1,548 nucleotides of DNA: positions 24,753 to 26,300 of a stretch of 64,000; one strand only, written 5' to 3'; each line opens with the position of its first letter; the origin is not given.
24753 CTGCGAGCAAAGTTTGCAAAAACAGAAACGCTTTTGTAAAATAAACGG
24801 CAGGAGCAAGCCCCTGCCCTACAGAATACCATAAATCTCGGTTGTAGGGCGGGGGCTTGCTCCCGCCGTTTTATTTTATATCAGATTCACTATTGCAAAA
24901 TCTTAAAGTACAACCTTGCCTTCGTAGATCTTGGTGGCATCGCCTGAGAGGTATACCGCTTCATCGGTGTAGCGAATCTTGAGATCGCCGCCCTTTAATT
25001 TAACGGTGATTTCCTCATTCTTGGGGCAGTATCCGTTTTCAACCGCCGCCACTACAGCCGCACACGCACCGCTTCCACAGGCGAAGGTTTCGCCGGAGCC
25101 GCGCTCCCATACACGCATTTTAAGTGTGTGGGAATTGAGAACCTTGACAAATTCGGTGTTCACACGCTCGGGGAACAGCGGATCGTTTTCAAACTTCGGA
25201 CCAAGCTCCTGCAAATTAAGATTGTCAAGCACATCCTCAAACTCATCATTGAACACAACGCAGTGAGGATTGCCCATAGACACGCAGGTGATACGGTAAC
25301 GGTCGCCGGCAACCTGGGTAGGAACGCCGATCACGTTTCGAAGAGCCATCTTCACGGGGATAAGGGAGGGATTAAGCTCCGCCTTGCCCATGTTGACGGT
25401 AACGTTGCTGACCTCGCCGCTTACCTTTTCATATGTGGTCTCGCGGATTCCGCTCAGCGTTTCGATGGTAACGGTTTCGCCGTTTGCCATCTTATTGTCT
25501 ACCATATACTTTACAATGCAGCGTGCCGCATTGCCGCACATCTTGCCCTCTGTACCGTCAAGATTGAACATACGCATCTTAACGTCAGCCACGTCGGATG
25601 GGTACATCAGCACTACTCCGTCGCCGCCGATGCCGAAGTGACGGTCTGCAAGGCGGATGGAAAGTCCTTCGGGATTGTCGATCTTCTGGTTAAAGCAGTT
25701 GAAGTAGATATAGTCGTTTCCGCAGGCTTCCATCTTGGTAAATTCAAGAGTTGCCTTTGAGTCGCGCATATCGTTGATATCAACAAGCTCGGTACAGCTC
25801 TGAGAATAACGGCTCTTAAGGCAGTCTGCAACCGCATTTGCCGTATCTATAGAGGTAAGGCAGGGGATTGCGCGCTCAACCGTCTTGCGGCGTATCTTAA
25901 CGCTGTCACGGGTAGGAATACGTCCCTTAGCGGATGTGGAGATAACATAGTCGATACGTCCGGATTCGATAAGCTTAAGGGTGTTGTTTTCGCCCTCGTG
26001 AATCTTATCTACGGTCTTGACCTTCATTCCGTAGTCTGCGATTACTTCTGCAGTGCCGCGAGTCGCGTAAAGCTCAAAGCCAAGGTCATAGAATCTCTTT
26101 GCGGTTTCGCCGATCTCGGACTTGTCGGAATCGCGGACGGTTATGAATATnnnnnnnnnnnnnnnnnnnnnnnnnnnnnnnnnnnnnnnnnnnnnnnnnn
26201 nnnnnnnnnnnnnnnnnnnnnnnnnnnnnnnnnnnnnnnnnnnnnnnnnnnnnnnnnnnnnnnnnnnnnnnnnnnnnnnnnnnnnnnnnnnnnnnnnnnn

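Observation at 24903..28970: In-frame fusion of carbamoyl-phosphate synthase large subunit with diaminopimelate epimerase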

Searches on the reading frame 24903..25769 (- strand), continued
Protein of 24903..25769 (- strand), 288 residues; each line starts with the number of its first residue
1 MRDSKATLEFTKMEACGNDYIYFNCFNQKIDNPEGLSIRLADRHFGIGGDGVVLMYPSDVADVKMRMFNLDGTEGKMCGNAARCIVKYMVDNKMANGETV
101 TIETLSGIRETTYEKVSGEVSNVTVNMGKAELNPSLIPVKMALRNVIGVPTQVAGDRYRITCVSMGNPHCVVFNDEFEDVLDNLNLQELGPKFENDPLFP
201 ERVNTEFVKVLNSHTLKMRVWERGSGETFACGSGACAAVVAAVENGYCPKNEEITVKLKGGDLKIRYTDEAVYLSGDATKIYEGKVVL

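Call 48: find_encoding_contigs(protein=P0370, flank=7000, max_places=2)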
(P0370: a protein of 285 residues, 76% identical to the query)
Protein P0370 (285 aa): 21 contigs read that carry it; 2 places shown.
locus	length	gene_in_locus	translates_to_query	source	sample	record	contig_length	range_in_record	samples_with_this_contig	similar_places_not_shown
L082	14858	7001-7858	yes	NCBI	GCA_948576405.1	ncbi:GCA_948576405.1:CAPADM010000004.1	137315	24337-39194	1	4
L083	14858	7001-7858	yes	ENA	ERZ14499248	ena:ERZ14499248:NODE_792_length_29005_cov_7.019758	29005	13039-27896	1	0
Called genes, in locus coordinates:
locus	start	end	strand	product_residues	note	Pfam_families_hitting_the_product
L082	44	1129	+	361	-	PF00988:CPSase_sm_chain, PF00117:GATase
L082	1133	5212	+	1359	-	PF25596:CPSase_L_D1, PF02786:CPSase_L_D2, PF02787:CPSase_L_D3, PF25596:CPSase_L_D1, PF02655:ATP-grasp_3, PF02786:CPSase_L_D2, PF02142:MGS, PF01678:DAP_epimerase, +5 more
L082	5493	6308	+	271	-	-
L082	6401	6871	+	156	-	PF04525:LOR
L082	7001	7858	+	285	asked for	PF01678:DAP_epimerase, PF05544:Pro_racemase (weak), PF01678:DAP_epimerase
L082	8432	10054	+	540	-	PF01656:CbiA (faint), PF06418:CTP_synth_N, PF00117:GATase, PF07722:Peptidase_C26 (weak)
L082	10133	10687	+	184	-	PF04229:GrpB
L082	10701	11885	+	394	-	PF00155:Aminotran_1_2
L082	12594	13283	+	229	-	PF00596:Aldolase_II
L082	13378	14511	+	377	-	PF00254:FKBP_C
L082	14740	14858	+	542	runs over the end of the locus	PF02463:SMC_N (faint), PF03193:RsgA_GTPase (faint), PF00004:AAA (faint), PF00005:ABC_tran, PF13191:AAA_16 (faint), PF13304:AAA_21 (faint), PF12848:ABC_tran_Xtn, PF00005:ABC_tran, +2 more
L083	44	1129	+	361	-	PF00988:CPSase_sm_chain, PF00117:GATase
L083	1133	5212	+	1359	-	PF25596:CPSase_L_D1, PF02786:CPSase_L_D2, PF02787:CPSase_L_D3, PF25596:CPSase_L_D1, PF02655:ATP-grasp_3, PF02786:CPSase_L_D2, PF02142:MGS, PF01678:DAP_epimerase, +5 more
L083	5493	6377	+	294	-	-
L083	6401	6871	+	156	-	PF04525:LOR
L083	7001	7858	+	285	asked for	PF01678:DAP_epimerase, PF05544:Pro_racemase (weak), PF01678:DAP_epimerase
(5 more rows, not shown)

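Call 49: find_encoding_contigs(protein=P0323, flank=7000, max_places=2)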
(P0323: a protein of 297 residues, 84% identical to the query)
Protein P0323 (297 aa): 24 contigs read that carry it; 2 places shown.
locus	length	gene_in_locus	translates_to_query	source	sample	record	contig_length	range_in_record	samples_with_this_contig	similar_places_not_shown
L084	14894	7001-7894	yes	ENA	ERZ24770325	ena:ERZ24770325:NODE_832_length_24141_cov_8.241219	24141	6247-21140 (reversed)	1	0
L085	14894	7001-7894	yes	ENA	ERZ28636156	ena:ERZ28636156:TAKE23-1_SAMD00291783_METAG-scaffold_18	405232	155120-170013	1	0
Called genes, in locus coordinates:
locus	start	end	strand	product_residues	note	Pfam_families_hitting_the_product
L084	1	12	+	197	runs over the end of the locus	PF03861:ANTAR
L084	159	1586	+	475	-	PF13230:GATase_4 (weak), PF13522:GATase_6, PF13537:GATase_7, PF00156:Pribosyltran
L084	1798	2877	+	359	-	PF00988:CPSase_sm_chain, PF00117:GATase, PF07722:Peptidase_C26 (weak)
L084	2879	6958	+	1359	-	PF25596:CPSase_L_D1, PF02786:CPSase_L_D2, PF07478:Dala_Dala_lig_C, PF02787:CPSase_L_D3, PF25596:CPSase_L_D1, PF02655:ATP-grasp_3, PF02786:CPSase_L_D2, PF02142:MGS, +9 more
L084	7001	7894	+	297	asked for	PF01678:DAP_epimerase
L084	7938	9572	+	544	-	PF01656:CbiA (faint), PF06418:CTP_synth_N, PF00117:GATase, PF07722:Peptidase_C26 (weak)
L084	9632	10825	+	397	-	PF00155:Aminotran_1_2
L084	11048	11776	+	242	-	PF00596:Aldolase_II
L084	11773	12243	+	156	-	-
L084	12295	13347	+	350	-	PF00583:Acetyltransf_1, PF13673:Acetyltransf_10, PF13508:Acetyltransf_7, PF08445:FR47 (faint), PF00583:Acetyltransf_1, PF13673:Acetyltransf_10, PF13508:Acetyltransf_7 (weak)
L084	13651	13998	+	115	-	PF03551:PadR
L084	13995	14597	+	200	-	PF22564:HAAS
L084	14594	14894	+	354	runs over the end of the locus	PF13349:DUF4097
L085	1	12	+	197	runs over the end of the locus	PF03861:ANTAR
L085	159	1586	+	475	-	PF13230:GATase_4 (weak), PF13522:GATase_6, PF13537:GATase_7, PF00156:Pribosyltran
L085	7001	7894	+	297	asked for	PF01678:DAP_epimerase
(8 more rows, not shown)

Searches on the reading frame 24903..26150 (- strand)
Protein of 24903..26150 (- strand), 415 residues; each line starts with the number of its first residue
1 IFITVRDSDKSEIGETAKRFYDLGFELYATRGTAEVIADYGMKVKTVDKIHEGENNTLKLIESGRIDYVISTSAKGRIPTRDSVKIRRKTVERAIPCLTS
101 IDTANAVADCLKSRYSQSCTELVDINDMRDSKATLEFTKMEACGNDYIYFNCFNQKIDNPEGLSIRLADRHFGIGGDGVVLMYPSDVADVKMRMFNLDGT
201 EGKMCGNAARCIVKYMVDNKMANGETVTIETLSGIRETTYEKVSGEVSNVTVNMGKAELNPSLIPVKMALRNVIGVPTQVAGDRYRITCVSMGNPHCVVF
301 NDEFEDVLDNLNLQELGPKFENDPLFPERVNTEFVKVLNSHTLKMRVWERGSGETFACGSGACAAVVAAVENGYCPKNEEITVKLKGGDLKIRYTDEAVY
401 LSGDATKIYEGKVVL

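Call 5: find_homologous_proteins(query=window:24903-26150:-, max_evalue=1e-10)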
Query window:24903-26150:- (415 aa): 8000 proteins with E <= 1e-10 among 8000 candidates; the best 120 are listed.
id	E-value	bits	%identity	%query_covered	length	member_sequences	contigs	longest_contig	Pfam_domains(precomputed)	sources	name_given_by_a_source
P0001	1.4e-254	862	91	100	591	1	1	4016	PF02142.28,PF15632.12,PF02786.23,PF01678.25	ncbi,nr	ncbi:MAG: diaminopimelate epimerase, partial [Clostridia bacterium]|nr:diaminopimelate epimerase [Cl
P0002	6.0e-238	807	84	100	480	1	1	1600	PF02142.28,PF01678.25,PF05544.17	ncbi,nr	ncbi:MAG: diaminopimelate epimerase, partial [Oscillospiraceae bacterium]|nr:diaminopimelate epimera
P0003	6.8e-202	689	83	86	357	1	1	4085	PF01678.25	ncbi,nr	ncbi:MAG: diaminopimelate epimerase, partial [Ruminococcaceae bacterium]|nr:diaminopimelate epimeras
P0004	5.4e-191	653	68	100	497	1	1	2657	PF02142.28,PF01678.25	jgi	jgi:carbamoyl-phosphate synthase large subunit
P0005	1.7e-187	641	68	100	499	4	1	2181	PF02142.28,PF01678.25,PF05544.17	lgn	-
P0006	2.9e-186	637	68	100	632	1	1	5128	PF02142.28,PF15632.12,PF02786.23,PF01678.25,PF02655.20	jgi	jgi:carbamoyl-phosphate synthase large subunit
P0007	2.8e-180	618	65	100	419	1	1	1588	PF02142.28,PF01678.25,PF05544.17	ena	-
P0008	9.0e-180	616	65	100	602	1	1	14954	PF02142.28,PF15632.12,PF02786.23,PF01678.25,PF05544.17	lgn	-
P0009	3.0e-179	614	65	100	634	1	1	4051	PF02142.28,PF15632.12,PF02786.23,PF01678.25,PF02655.20,PF05544.17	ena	-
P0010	1.6e-177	608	63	100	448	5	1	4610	PF02142.28,PF02567.22,PF01678.25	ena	-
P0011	4.6e-177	607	65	100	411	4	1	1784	PF02142.28,PF01678.25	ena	-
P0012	6.1e-177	607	65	100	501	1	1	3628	PF02142.28,PF01678.25,PF05544.17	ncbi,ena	-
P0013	6.3e-177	607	65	100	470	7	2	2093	PF02142.28,PF02567.22,PF01678.25,PF05544.17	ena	-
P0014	7.2e-177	606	64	100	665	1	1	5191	PF02142.28,PF15632.12,PF02786.23,PF01678.25,PF02655.20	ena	-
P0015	7.3e-177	606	65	100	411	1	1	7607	PF02142.28,PF01678.25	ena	-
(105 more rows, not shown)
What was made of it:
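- More than 120 protein clusters at 58-91% identity carry MGS plus DAP_epimerase in one protein (call 5).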

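Call 29: search_protein_representatives(protein=window:24903-26150:-)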
Query: 415 residues. Proteins with E-value up to 0.001 (for the whole library): 22963; up to 1e-10: 13592; up to 1e-30: 3211. The best 150 are listed.
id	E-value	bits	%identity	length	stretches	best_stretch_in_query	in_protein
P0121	1.3e-155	534.7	64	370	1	42-413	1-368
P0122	5.8e-152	522.6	59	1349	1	1-413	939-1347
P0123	2.7e-145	500.7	54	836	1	1-413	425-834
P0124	2.1e-130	451.7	52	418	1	1-413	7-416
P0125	2.0e-118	412.2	46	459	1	2-414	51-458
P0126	1.0e-115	403.3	49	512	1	22-413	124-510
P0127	1.1e-99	350.5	59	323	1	1-271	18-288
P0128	7.0e-97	341.3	41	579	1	3-413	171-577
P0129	5.3e-95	335.1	70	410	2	1-190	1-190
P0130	1.4e-91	323.8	52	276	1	136-414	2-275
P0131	6.2e-85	301.9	63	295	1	5-214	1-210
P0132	1.3e-82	294.3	44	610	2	2-261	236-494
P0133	7.3e-82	291.8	51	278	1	135-413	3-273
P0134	9.0e-82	291.5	54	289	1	133-412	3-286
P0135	5.2e-81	289.0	50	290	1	134-413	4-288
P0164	1.3e-71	258.1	48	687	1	133-414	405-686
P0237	1.9e-64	234.5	42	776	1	135-413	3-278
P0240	2.9e-64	233.9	42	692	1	116-413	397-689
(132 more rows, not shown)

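Call 33: predict_structure(alignment_id=A1)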
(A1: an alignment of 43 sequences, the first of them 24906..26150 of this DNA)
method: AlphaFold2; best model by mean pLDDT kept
length: 415 residues; sequences in the alignment: 43
mean_pLDDT: 87.1   pTM: 0.67
mean pLDDT of the five models: 87.1, 85.7, 85.2, 83.8, 83.8
residues with pLDDT >= 90: 219; 70-90: 165; 50-70: 21; < 50: 10
segments of 3 or more residues with pLDDT < 50: 115-123
pLDDT, mean of each block of 10 residues (from residue 1): 90 91 92 93 93 87 90 71 83 83 80 49 52 87 90 90 82 83 96 88 89 94 90 93 88 93 84 90 90 91 68 90 90 94 93 87 97 97 94 97 93 85
secondary structure, 60 per line:
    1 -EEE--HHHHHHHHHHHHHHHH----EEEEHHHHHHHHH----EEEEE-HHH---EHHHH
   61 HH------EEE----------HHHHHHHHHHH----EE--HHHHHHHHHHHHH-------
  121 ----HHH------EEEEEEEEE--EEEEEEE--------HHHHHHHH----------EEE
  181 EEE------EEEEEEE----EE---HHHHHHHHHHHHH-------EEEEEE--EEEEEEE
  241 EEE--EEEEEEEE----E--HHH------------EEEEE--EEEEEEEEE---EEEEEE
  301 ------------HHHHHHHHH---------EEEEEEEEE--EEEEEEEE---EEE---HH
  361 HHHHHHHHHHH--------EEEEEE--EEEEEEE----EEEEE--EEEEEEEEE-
elements in order: E2-4 H7-22 E27-30 H31-39 E44-48 H57-62 E69-71 H82-92 H101-113 E134-142 E145-151 H160-167 E178-183 E190-196 H206-218 E226-231 E234-243 E246-253 E276-280 E283-291 E295-300 H313-321 E331-339 E342-349 E353-355 H359-371 E380-385 E388-394 E399-403 E406-414
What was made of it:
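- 25734..25808 (-): Junction, aa 1055-1079 (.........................). No stop, no spacer, and highly conserved across the fused homologs. Call 33: the AF2 model has pLDDT below 50 only at aa 1055-1063.
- AF2 folds both modules at about pLDDT 90 (call 33). The AF2 model gives low confidence at aa 1055-1063 and pTM 0.67 (call 33), so no fixed inter-domain geometry is supported. The AF2 model gives no confident inter-domain packing (call 33). The segment aa 1055-1063 has low model confidence and could be exposed to proteases (call 33).
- Tried and rejected: A rigid inter-domain arrangement is not supported by AF2 of aa 941-1355 (pLDDT below 50 at aa 1055-1063, pTM 0.67, call 33).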

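Call 54: search_protein_families(library=pfam, proteins=[P0164, P0237, P0240, P0128, P0125], max_evalue=0.00001)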
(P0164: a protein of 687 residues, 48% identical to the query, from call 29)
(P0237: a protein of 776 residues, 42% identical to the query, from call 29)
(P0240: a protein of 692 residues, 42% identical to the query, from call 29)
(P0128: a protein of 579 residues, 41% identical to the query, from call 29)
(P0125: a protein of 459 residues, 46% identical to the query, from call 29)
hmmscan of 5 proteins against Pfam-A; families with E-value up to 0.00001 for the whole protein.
P0164 (687 aa): 1 family
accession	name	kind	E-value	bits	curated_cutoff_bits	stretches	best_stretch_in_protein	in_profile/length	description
PF01678.24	DAP_epimerase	-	2.6e-70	234.5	34.7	2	566-678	2-119/121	Diaminopimelate epimerase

P0237 (776 aa): 3 families
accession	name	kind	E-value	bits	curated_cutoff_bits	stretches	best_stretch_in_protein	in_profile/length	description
PF01678.24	DAP_epimerase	-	1e-50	171.3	34.7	2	5-125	1-118/121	Diaminopimelate epimerase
PF08245.18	Mur_ligase_M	-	7.5e-49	166.8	24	1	395-598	1-200/200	Mur ligase middle domain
PF02875.26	Mur_ligase_C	-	1.1e-32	113.9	28.4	1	619-746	1-127/127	Mur ligase, glutamate ligase domain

P0240 (692 aa): 2 families
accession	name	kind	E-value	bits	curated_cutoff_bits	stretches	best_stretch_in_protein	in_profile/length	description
PF01678.24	DAP_epimerase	-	2e-49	167.1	34.7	2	418-543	1-121/121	Diaminopimelate epimerase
PF02786.22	CPSase_L_D2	-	2.4e-13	50.5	19.8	1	122-226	97-210/211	Carbamoyl-phosphate synthase L chain, ATP binding domain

P0128 (579 aa): 3 families
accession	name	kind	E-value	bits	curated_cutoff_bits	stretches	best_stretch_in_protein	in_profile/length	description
PF01678.24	DAP_epimerase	-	2.9e-52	176.3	34.7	2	458-570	2-119/121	Diaminopimelate epimerase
PF02786.22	CPSase_L_D2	-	2.6e-13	50.4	19.8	1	9-98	119-210/211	Carbamoyl-phosphate synthase L chain, ATP binding domain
PF02142.27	MGS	-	8.6e-12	45.5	24.1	1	181-267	2-94/94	MGS-like domain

P0125 (459 aa): 2 families
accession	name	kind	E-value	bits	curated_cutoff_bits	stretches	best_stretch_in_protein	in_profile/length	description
PF01678.24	DAP_epimerase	-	7.2e-47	158.9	34.7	2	337-450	2-119/121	Diaminopimelate epimerase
PF02142.27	MGS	-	7e-13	49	24.1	1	61-147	1-94/94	MGS-like domain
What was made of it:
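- Closest known: Other DapF fusions seen in the representative library. Same: DapF is joined to another enzyme in one ORF (calls 29, 54).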
